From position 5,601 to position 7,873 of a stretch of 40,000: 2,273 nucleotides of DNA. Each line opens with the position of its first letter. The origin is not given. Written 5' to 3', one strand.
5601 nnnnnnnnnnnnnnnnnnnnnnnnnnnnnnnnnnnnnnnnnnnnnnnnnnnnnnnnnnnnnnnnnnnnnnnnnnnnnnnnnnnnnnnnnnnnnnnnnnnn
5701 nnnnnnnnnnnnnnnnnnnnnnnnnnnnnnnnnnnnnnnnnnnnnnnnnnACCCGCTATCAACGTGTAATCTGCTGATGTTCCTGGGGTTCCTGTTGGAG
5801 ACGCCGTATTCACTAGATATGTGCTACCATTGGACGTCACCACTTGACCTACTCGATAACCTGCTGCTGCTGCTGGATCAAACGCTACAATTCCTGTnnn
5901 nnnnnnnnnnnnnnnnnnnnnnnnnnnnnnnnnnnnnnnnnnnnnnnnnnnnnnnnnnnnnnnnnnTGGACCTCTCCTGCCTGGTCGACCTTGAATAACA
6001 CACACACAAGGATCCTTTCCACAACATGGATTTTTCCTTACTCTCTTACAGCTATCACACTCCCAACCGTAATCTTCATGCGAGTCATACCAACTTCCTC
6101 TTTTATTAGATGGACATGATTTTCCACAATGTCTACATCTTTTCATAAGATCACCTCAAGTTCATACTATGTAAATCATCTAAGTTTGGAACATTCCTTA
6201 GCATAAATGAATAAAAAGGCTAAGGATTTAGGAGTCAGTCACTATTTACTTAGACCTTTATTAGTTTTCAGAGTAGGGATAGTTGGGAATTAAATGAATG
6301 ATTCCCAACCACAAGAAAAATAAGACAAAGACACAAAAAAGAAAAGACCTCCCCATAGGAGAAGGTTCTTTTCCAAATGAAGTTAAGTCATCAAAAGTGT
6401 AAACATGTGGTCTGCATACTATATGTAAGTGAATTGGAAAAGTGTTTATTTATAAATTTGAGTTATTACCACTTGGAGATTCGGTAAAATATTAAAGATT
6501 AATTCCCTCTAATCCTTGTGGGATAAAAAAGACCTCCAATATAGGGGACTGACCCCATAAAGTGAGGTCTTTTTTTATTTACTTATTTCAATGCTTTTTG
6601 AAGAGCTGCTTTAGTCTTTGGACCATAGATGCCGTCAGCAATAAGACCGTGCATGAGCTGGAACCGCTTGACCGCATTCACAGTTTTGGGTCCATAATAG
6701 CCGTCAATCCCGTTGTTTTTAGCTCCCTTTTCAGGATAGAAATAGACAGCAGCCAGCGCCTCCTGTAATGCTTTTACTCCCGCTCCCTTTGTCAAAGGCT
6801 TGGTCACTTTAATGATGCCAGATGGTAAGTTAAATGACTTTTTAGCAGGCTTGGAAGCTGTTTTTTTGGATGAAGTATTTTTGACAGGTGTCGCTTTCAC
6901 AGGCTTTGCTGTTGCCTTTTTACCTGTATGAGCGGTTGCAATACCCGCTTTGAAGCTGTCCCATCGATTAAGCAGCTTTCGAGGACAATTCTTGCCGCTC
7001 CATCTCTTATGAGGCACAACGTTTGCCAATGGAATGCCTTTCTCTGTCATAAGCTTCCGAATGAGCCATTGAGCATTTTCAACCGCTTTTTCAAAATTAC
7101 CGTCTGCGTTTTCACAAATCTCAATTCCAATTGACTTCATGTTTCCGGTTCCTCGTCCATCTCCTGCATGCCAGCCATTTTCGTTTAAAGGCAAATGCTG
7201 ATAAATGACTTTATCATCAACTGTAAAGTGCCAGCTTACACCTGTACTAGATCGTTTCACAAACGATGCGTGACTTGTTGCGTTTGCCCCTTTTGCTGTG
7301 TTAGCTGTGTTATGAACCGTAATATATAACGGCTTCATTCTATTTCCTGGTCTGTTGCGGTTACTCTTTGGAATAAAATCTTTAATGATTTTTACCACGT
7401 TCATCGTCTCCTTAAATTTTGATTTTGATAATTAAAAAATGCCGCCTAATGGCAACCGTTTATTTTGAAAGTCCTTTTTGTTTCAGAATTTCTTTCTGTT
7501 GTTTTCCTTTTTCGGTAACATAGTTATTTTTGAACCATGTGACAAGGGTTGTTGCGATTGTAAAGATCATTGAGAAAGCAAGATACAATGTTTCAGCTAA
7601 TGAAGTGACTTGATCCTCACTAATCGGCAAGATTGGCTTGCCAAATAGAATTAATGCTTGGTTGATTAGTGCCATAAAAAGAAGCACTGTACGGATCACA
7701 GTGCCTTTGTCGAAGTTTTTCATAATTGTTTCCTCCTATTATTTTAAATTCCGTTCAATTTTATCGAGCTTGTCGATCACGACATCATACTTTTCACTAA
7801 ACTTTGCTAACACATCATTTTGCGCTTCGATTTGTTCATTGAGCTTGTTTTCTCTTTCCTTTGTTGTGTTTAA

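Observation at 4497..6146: Mosaic collagen-like protein at the prophage/host junction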

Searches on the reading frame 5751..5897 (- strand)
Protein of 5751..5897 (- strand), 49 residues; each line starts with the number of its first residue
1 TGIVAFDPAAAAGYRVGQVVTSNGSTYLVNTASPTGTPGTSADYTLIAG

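Call 27: search_solved_structures(query=A1, max_evalue=10, show_alignments=3)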
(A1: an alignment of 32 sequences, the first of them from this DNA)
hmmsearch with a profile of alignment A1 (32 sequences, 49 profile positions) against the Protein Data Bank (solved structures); distinct sequences matched with E-value up to 10: 24.
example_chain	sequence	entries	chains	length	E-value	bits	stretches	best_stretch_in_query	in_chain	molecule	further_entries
1ed7_A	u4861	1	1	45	0.0014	21.4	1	12-27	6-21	CHITINASE A1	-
9rkv_M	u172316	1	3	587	0.0016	21.2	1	13-45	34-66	Putative tail fiber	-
8yh4_A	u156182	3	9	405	0.0029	20.4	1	12-31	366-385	NodB homology domain-containing protein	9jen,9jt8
9jt0_A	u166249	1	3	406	0.0029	20.4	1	12-31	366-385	NodB homology domain-containing protein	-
9jeo_A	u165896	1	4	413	0.0031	20.3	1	12-31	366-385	NodB homology domain-containing protein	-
8yfp_A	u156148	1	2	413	0.0031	20.3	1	12-31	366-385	NodB homology domain-containing protein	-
4nz1_A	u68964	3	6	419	0.0064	19.3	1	12-31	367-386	Deacetylase DA1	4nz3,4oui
4ny2_A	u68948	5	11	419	0.0067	19.2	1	12-31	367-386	Deacetylase DA1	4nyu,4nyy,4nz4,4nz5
3wx7_A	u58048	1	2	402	0.03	17.1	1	11-31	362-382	Chitin oligosaccharide deacetylase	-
6swz_AAA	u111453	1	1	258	0.056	16.2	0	17-39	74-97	Protein PS1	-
2d49_A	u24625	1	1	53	0.22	14.4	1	11-41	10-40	chitinase C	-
4ntq_A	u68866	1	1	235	0.24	14.2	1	8-29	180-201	Contact-dependent inhibitor A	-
8fqc_P1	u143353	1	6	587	0.35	13.7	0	12-44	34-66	Tail Spike protein, gp124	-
8pkq_A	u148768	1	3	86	0.42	13.4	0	3-31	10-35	non-specific serine/threonine protein kinase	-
6sx4_AAA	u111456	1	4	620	0.44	13.4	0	17-39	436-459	Protein PS1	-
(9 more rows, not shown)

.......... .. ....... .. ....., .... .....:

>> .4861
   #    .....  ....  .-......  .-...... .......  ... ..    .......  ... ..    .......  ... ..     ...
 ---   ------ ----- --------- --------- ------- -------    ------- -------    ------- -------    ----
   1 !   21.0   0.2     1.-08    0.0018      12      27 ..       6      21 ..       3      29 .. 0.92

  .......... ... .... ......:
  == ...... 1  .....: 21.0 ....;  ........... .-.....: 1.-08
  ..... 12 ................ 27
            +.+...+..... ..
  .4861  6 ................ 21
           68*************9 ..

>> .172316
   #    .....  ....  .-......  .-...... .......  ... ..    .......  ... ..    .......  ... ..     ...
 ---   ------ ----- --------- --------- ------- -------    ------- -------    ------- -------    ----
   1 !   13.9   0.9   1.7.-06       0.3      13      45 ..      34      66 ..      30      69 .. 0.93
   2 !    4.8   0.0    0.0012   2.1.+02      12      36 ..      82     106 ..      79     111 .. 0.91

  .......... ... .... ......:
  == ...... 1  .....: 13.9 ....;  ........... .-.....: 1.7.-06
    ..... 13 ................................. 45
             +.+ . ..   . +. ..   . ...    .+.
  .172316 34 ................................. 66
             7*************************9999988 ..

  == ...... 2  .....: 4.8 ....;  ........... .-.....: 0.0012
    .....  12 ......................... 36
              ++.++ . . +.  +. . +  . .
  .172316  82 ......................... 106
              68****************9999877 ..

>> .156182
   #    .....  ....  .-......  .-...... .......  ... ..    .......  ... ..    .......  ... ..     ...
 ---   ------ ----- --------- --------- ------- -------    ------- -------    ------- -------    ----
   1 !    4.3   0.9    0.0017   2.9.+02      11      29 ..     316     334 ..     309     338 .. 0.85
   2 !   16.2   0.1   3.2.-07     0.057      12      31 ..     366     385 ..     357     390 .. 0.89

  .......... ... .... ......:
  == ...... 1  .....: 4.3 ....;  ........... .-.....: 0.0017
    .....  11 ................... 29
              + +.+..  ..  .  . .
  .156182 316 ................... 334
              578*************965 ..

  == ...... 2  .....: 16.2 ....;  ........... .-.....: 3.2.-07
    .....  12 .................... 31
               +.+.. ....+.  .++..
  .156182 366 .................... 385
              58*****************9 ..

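Call 28: search_dna_similar(query=window:5751-5897:-, collection=phages, mode=protein, max_evalue=0.001, max_rows=30)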
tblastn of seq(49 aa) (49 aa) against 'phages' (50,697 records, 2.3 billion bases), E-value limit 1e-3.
No match.

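Call 60: predict_structure(alignment_id=A1)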
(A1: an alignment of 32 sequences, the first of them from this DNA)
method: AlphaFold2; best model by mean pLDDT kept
length: 49 residues; sequences in the alignment: 32
mean_pLDDT: 95.3   pTM: 0.76
mean pLDDT of the five models: 95.3, 94.7, 94.0, 94.0, 93.5
residues with pLDDT >= 90: 45; 70-90: 3; 50-70: 1; < 50: 0
segments of 3 or more residues with pLDDT < 50: none
pLDDT, mean of each block of 10 residues (from residue 1): 90 96 97 97 96
secondary structure, 60 per line:
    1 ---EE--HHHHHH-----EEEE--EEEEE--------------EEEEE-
elements in order: H8-13 E19-22 E25-29 E44-48

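Call 62: fold_search(model_id=the predicted structure, library=pdb)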
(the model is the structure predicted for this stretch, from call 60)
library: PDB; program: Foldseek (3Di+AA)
matches with E <= 10: 89; with E <= 0.001: 0
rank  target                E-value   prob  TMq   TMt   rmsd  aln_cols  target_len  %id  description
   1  5zl9                  4.6e-02  1.00  0.77  0.07   2.5        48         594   19  Engineered chitinase, SmChiAB-FYSFV (released 2018-07-11)
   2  7c92_A                6.0e-02  1.00  0.74  0.08   1.4        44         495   20  Structure of Serratia marcescens chitinase B complexed with compound 6k (released 2021-06-09)
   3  1e15_B                8.4e-02  1.00  0.77  0.09   2.5        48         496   19  Chitinase B from Serratia Marcescens (released 2000-08-18)
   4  7b5h_AE               9.7e-02  0.98  0.65  0.34   2.9        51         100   25  Cryo-EM structure of the contractile injection system base plate from Anabaena PCC7120 (released 2022-02-23)
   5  2d49_MODEL_1_A        1.1e-01  0.99  0.75  0.70   2.5        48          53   25  Solution structure of the Chitin-Binding Domain of Streptomyces griseus Chitinase C (released 2006-10-11)
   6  1e15_A                1.2e-01  1.00  0.77  0.09   2.5        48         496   19  Chitinase B from Serratia Marcescens (released 2000-08-18)
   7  1e6z_B                1.4e-01  1.00  0.77  0.09   2.6        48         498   19  CHITINASE B FROM SERRATIA MARCESCENS WILDTYPE IN COMPLEX WITH CATALYTIC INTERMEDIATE (released 2001-06-22)
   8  1e6p_A                1.6e-01  0.99  0.72  0.08   1.6        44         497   20  Chitinase B from Serratia marcescens inactive mutant E144Q (released 2001-06-22)
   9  9jeo_A                1.6e-01  0.98  0.61  0.08   2.8        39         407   36  Chito oligosaccharide deacetylase from vibrio campbellii (VhCOD) in complex with N-acetyl-beta-D-glucosaminyl-1,4-D-gl (released 2025-09-10)
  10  7cb1_A                1.7e-01  0.99  0.78  0.09   2.5        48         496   19  Structure of Serratia marcescens chitinase B complexed with compound 6q (released 2021-06-16)
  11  1ogb_B                1.7e-01  0.99  0.77  0.09   2.6        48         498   19  Chitinase b from Serratia marcescens mutant D142N (released 2004-04-27)
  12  1ogb_A                1.8e-01  0.99  0.72  0.08   1.6        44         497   20  Chitinase b from Serratia marcescens mutant D142N (released 2004-04-27)
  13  1ur9_A                1.9e-01  0.99  0.75  0.09   2.6        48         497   19  Interactions of a family 18 chitinase with the designed inhibitor HM508, and its degradation product, chitobiono-delta (released 2004-04-27)
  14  1e6n_A                2.0e-01  0.99  0.77  0.09   2.5        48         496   19  Chitinase B from Serratia marcescens inactive mutant E144Q in complex with N-acetylglucosamine-pentamer (released 2001-06-22)
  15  1ogg_A                2.2e-01  0.99  0.75  0.09   2.6        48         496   19  chitinase b from serratia marcescens mutant d142n in complex with inhibitor allosamidin (released 2004-04-27)
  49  1ed7_MODEL_1_A        1.1e+00  0.33  0.47  0.50   4.0        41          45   32  SOLUTION STRUCTURE OF THE CHITIN-BINDING DOMAIN OF BACILLUS CIRCULANS WL-12 CHITINASE A1 (released 2000-05-24)
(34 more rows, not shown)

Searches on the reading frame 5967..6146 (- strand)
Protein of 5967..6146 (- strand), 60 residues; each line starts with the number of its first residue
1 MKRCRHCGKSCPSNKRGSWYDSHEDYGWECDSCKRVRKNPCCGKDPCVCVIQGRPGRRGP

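Call 5: search_protein_families(library=ncbifam, proteins=[window:5997-6146:-], max_evalue=1)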
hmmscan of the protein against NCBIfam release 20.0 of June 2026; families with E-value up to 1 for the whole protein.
window:5997-6146:- (50 aa): 0 families

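Call 6: search_protein_families(library=phrogs, proteins=[window:5997-6146:-], max_evalue=1)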
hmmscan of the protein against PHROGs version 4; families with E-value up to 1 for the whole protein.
window:5997-6146:- (50 aa): 1 family
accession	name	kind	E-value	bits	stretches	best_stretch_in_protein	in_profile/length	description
phrog_4484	-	unknown function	0.095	14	1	13-38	12-37/53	-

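Call 30: search_dna_similar(query=window:5967-6146:-, collection=phages, mode=protein, max_evalue=1, max_rows=20)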
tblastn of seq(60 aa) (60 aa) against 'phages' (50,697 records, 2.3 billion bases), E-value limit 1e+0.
Records with a match: 1; places in all: 1; records where one place covers at least 80% of the query: 0.
Best place of each record, by identity: <60% 1.
By first word of the organism name: Cyanophage 1.
By host as written in the record: Parasynechococcus marenigrum WH 8102 1.
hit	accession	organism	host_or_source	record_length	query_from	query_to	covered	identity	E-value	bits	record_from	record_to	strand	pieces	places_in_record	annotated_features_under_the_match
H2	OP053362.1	Cyanophage S-TIM54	Parasynechococcus marenigrum WH 8102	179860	26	58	55%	42.4%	8e-1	32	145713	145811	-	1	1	ThyA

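Call 35: find_homologous_proteins(query=window:5967-6146:-, max_evalue=1)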
Query seq(60 aa) (60 aa): 2 proteins with E <= 1 among 2 candidates.
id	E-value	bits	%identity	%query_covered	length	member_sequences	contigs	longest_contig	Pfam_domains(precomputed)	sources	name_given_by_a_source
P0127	3.0e-20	90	74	87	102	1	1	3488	-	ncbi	ncbi:collagen-like repeat preface domain-containing protein, partial [Bacillus pumilus]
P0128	2.9e-10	58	62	100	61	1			-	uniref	uniref:hypothetical protein n=1 Tax=Bacillus pumilus TaxID=1408 RepID=UPI001C930EC2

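Call 37: find_encoding_contigs(protein=P0127, flank=5000, max_places=3)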
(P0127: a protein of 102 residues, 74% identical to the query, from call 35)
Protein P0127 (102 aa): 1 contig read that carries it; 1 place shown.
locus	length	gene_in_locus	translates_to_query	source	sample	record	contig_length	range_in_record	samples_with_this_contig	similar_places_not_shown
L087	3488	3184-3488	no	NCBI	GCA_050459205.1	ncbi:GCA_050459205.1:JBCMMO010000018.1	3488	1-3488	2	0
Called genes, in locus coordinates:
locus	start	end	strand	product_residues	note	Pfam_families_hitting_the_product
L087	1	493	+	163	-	?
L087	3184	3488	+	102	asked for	?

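Call 51: search_protein_families(library=pfam, proteins=[P0127], max_evalue=1)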
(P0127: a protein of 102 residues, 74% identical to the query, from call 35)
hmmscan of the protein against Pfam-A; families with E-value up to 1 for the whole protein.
P0127 (102 aa): 1 family
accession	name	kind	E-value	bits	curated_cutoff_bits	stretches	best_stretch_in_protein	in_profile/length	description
PF01391.23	Collagen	-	0.024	14.8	27.2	1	63-100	10-46/60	Collagen triple helix repeat (20 copies)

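Call 76: search_protein_families(library=ncbifam, proteins=[P0127], max_evalue=0.01)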
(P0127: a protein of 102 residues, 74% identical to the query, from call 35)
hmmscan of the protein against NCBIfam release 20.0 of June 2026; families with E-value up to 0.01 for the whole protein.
P0127 (102 aa): 1 family
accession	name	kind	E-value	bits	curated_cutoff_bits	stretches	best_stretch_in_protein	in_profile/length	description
NF046116.1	adhesin_Lcl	equivalog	0.0018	16.9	500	1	57-101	225-269/431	collagen-like adhesin Lcl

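Call 83: search_protein_representatives(protein=window:5991-6146:-)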
Query: 52 residues. Proteins with E-value up to 0.001 (for the whole library): 8; up to 1e-10: 3; up to 1e-30: 0. The best 8 are listed.
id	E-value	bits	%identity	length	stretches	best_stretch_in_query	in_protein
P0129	2.2e-12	62.7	73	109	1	1-52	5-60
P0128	3.9e-12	61.9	64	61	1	1-45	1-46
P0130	7.4e-11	57.9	75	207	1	1-52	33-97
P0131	5.0e-10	55.3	73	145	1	1-52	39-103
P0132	1.2e-09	54.1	74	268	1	15-52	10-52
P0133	2.0e-08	50.3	73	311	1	1-52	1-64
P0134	1.9e-07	47.1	45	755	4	13-41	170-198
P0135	5.4e-05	39.4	36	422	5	5-29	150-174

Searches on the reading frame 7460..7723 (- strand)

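Call 4: search_protein_families(library=pfam, proteins=[window:7460-7723:-], max_evalue=0.1)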
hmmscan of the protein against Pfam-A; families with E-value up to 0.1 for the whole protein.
window:7460-7723:- (87 aa): 2 families
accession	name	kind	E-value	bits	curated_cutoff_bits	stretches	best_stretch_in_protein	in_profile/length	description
PF04688.18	Holin_SPP1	-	6.4e-30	103.6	27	1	4-82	2-73/74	SPP1 phage holin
PF08592.16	Anthrone_oxy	-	0.054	14.1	27.3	1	10-72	12-64/106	Anthrone oxygenase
